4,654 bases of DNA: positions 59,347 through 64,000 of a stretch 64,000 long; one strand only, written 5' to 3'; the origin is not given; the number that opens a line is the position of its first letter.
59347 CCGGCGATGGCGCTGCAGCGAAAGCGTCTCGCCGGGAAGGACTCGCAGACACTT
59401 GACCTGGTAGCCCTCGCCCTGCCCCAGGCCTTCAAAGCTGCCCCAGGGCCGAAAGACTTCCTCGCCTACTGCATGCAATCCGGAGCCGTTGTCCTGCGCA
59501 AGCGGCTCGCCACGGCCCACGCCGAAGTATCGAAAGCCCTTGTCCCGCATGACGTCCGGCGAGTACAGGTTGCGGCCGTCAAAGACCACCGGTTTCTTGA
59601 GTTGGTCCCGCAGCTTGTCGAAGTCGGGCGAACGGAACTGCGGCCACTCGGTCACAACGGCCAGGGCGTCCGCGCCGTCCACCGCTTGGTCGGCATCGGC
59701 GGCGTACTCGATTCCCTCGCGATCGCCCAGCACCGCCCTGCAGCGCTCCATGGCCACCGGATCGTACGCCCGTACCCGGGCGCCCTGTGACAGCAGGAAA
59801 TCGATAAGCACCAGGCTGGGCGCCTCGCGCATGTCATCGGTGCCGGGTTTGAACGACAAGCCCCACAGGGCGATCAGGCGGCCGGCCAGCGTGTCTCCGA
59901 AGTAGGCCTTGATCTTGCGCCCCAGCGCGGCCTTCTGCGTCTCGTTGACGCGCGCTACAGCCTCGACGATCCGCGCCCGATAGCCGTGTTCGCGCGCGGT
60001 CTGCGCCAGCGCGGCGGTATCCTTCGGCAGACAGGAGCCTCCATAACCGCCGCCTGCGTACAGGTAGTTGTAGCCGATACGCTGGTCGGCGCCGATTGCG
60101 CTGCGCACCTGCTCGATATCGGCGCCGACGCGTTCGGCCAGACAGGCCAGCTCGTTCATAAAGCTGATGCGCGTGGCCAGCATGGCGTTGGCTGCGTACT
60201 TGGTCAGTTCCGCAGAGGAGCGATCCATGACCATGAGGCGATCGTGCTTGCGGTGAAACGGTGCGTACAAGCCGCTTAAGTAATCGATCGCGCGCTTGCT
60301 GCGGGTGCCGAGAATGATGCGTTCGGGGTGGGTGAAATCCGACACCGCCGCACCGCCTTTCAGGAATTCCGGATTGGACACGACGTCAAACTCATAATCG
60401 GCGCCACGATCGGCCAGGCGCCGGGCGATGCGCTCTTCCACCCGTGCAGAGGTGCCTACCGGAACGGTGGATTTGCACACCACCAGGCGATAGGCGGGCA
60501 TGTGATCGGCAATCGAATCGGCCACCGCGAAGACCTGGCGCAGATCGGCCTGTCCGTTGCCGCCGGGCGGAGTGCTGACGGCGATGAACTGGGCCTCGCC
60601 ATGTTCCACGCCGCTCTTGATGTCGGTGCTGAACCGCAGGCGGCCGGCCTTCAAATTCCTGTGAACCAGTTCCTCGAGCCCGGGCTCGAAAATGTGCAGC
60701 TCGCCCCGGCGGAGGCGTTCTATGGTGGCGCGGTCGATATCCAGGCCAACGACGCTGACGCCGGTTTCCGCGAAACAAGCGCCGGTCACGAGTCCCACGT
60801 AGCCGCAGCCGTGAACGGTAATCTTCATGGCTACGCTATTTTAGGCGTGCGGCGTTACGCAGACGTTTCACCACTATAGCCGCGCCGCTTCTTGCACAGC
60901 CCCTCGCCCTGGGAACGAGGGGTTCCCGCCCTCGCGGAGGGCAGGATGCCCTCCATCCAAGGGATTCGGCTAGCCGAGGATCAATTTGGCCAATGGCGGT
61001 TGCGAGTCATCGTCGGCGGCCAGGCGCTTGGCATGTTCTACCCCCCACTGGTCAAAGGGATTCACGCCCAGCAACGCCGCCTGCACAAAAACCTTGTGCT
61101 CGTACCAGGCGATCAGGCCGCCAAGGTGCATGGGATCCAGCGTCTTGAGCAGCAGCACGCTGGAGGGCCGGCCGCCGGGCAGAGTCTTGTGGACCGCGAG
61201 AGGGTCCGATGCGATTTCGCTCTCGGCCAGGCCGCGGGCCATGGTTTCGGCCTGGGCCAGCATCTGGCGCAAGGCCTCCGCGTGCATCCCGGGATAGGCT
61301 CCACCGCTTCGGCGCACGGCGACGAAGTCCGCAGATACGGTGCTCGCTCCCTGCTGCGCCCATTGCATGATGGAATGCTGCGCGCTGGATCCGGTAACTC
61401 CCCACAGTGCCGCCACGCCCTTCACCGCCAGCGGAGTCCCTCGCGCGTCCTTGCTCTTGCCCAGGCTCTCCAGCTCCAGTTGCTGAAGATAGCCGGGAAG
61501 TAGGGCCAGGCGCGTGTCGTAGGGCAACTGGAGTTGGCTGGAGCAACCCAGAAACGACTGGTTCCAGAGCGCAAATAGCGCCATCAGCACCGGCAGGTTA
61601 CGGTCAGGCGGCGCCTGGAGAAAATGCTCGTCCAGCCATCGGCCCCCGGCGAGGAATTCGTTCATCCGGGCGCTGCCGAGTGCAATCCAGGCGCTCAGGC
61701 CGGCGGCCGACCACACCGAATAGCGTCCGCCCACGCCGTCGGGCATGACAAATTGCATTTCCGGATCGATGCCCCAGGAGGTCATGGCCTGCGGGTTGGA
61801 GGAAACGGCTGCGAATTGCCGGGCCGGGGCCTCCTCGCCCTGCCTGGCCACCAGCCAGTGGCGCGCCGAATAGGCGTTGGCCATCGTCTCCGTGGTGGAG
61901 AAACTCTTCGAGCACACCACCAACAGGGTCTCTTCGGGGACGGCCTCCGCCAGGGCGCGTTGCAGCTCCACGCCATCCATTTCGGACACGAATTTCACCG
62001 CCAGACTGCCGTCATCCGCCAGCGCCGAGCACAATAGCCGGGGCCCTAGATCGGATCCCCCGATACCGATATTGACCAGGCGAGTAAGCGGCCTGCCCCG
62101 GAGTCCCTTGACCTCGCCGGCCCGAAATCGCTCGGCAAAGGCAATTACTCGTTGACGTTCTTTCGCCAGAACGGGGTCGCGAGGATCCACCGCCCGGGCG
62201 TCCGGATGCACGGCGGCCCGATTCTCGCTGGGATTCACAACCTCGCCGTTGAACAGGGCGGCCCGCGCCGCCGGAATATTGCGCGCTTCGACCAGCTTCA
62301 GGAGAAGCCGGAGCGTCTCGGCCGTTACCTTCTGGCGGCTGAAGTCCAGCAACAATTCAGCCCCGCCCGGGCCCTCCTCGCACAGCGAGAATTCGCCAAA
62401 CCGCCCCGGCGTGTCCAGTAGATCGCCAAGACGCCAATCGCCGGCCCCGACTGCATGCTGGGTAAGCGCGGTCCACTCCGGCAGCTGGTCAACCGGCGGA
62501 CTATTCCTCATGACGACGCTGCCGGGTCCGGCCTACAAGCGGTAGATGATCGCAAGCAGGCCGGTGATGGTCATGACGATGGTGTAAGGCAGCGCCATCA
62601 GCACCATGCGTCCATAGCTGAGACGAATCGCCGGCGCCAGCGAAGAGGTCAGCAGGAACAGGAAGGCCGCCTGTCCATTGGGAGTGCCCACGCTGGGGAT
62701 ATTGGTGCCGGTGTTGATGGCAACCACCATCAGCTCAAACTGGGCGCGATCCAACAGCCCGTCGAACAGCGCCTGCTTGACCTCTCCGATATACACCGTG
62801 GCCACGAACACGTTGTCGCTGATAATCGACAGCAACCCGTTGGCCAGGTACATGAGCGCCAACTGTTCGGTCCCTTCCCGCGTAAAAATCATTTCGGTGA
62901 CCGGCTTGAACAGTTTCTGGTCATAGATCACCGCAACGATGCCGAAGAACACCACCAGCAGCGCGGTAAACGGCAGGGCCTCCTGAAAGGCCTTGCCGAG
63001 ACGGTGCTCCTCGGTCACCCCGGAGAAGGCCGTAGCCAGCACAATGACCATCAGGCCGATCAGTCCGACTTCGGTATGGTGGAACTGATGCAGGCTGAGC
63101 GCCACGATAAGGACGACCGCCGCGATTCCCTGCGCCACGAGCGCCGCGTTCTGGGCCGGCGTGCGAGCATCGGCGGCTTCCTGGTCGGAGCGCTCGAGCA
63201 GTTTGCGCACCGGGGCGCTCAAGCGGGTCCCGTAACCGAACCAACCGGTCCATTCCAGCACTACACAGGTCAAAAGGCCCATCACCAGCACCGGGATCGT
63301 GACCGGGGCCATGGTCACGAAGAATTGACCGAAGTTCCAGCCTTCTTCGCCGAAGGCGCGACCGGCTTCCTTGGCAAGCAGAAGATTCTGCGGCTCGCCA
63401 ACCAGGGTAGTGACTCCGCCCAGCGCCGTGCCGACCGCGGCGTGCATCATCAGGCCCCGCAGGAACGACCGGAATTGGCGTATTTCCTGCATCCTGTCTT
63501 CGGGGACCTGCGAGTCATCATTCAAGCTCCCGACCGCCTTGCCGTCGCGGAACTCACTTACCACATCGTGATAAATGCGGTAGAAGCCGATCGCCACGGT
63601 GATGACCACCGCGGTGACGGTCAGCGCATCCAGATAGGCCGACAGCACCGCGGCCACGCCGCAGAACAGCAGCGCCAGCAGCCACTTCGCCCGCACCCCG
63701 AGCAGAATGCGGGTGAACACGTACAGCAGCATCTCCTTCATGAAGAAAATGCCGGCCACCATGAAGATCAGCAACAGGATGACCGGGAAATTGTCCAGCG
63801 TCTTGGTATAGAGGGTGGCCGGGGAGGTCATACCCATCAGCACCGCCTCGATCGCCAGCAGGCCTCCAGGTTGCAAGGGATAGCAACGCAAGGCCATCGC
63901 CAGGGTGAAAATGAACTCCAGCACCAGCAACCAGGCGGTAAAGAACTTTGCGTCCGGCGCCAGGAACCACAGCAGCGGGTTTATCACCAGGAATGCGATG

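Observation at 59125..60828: UDP-glucose dehydrogenase fused to a ManC-type phosphomannose isomerase cupin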

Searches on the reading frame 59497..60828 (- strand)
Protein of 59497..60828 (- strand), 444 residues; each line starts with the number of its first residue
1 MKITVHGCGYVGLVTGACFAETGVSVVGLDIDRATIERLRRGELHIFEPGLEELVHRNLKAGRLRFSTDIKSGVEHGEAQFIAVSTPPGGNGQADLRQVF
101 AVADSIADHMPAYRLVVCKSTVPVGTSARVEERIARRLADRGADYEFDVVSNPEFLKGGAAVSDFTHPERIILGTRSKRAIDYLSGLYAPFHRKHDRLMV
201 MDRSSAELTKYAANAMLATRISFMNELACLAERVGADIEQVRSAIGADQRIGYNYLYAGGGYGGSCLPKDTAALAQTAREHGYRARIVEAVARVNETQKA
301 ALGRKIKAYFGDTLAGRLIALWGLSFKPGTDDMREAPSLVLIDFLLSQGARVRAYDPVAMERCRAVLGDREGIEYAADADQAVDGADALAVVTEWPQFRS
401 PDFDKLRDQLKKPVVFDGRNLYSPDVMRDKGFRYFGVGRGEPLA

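Call 17: search_solved_structures(query=window:59497-60828:-, max_evalue=1e-20, show_alignments=1)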
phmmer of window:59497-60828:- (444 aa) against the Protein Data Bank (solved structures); distinct sequences matched with E-value up to 1e-20: 30.
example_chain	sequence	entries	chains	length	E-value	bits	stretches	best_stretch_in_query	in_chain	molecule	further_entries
2y0e_A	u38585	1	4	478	4.3e-156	523.4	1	1-439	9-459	UDP-GLUCOSE DEHYDROGENASE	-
2y0d_A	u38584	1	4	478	7.3e-155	519.3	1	1-439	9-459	UDP-GLUCOSE DEHYDROGENASE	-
2y0c_A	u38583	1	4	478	7.5e-155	519.3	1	1-439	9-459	UDP-GLUCOSE DEHYDROGENASE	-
3gg2_A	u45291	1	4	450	2.3e-139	468.2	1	3-438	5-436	Sugar dehydrogenase, UDP-glucose/GDP-mannose dehydrogenase family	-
4a7p_A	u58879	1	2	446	3.5e-121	408.3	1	2-439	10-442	UDP-GLUCOSE DEHYDROGENASE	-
3vtf_A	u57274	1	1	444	8.3e-91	308.3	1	3-403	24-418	UDP-glucose 6-dehydrogenase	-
2o3j_A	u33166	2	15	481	2.1e-64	221.3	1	2-440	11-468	UDP-glucose 6-dehydrogenase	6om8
5w4x_A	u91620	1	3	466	3.7e-64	220.5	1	2-422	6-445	UDP-glucose 6-dehydrogenase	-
2q3e_A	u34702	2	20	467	3.7e-64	220.5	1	2-422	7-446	UDP-glucose 6-dehydrogenase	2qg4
3tdk_A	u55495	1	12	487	4.1e-64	220.3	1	2-422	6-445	UDP-glucose 6-dehydrogenase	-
3prj_A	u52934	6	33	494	4.3e-64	220.3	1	2-422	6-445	UDP-glucose 6-dehydrogenase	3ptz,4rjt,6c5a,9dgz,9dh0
4edf_A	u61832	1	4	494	4.3e-64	220.3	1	2-422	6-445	UDP-glucose 6-dehydrogenase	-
5vr8_A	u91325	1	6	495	4.3e-64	220.2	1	2-422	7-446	UDP-glucose 6-dehydrogenase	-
5tjh_A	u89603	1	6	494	4.9e-64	220.1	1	2-422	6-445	UDP-glucose 6-dehydrogenase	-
3khu_A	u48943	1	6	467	9.7e-64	219.1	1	2-422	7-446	UDP-glucose 6-dehydrogenase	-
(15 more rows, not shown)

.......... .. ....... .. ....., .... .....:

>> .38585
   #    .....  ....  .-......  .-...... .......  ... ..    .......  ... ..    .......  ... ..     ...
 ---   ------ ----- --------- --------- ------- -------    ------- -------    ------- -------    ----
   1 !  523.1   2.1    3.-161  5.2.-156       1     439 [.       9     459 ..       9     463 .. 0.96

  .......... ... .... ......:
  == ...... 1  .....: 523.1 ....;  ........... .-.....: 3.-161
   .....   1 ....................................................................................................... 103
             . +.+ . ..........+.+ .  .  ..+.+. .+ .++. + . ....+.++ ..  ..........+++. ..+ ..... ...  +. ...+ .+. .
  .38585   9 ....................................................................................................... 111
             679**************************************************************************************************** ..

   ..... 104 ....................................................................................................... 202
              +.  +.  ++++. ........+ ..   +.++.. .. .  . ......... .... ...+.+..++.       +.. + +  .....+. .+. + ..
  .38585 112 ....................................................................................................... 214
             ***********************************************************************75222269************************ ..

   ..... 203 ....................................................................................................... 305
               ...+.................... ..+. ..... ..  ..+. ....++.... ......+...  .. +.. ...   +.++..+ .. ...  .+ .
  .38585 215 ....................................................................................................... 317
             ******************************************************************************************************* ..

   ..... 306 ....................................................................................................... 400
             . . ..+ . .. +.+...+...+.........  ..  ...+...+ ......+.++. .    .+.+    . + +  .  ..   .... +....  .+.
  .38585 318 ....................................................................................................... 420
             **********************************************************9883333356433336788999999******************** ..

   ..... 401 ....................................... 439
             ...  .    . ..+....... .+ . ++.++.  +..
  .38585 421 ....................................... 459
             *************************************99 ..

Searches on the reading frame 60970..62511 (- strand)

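Call 3: search_protein_families(library=pfam, proteins=[window:60970-62511:-], max_evalue=0.01)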
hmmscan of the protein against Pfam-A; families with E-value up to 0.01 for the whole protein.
window:60970-62511:- (513 aa): 1 family
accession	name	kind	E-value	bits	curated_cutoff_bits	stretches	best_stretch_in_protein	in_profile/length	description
PF00342.24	PGI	-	2.8e-125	419.2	22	1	56-500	1-464/486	Phosphoglucose isomerase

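Call 4: search_protein_families(library=ncbifam, proteins=[window:60970-62511:-], max_evalue=0.01)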
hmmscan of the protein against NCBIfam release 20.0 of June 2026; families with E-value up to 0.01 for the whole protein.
window:60970-62511:- (513 aa): 7 families
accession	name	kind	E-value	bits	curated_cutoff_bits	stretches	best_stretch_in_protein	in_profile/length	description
NF001211.0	PRK00179.1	equivalog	3.1e-155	517.7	492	1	7-499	6-513/544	glucose-6-phosphate isomerase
NF010695.0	PRK14095.1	equivalog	2.1e-77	260.9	703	1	50-499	44-507/536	glucose-6-phosphate isomerase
NF010696.0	PRK14096.1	equivalog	2.2e-52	178.3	671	1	51-499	20-459/528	glucose-6-phosphate isomerase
NF003016.0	PRK03868.1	equivalog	4.6e-28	98.2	487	1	142-497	58-402/410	glucose-6-phosphate isomerase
NF010697.0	PRK14097.1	equivalog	2.6e-24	85.6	443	1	143-496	74-426/448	glucose-6-phosphate isomerase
NF007080.0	PRK09533.1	equivalog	3.8e-17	61.4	712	1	137-353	451-667/949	bifunctional transaldolase/phosoglucose isomerase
NF040629.1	PGI_Meth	equivalog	7.9e-10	38.4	350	1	142-497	61-394/396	glucose-6-phosphate isomerase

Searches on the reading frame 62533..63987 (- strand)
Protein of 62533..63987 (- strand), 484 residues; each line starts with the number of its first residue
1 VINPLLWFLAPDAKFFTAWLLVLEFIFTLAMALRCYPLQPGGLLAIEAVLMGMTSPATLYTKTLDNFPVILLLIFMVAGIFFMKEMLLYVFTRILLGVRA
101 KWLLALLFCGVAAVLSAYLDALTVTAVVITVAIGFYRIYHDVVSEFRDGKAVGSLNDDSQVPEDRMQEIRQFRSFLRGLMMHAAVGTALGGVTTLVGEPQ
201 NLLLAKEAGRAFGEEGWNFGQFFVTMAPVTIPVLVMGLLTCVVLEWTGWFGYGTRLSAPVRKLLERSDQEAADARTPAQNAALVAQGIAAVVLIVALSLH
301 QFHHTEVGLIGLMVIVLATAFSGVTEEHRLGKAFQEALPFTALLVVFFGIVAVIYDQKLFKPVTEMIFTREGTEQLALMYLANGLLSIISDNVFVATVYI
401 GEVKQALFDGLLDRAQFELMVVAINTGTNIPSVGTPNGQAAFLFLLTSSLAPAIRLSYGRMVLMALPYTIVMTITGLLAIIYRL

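Call 3: search_protein_families(library=pfam, proteins=[window:62533-63987:-], max_evalue=0.01)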
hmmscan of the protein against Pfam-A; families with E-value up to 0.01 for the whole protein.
window:62533-63987:- (484 aa): 3 families
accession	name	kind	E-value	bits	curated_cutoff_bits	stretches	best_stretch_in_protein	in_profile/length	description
PF06450.18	NhaB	-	2.3e-201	670.6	27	1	1-482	30-498/515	Bacterial Na+/H+ antiporter B (NhaB)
PF03600.22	CitMHS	-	6.2e-19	68.7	31.9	1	40-315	24-228/336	Citrate transporter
PF06993.17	DUF1304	-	0.0023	18.3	26.9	1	260-346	23-109/110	Protein of unknown function (DUF1304)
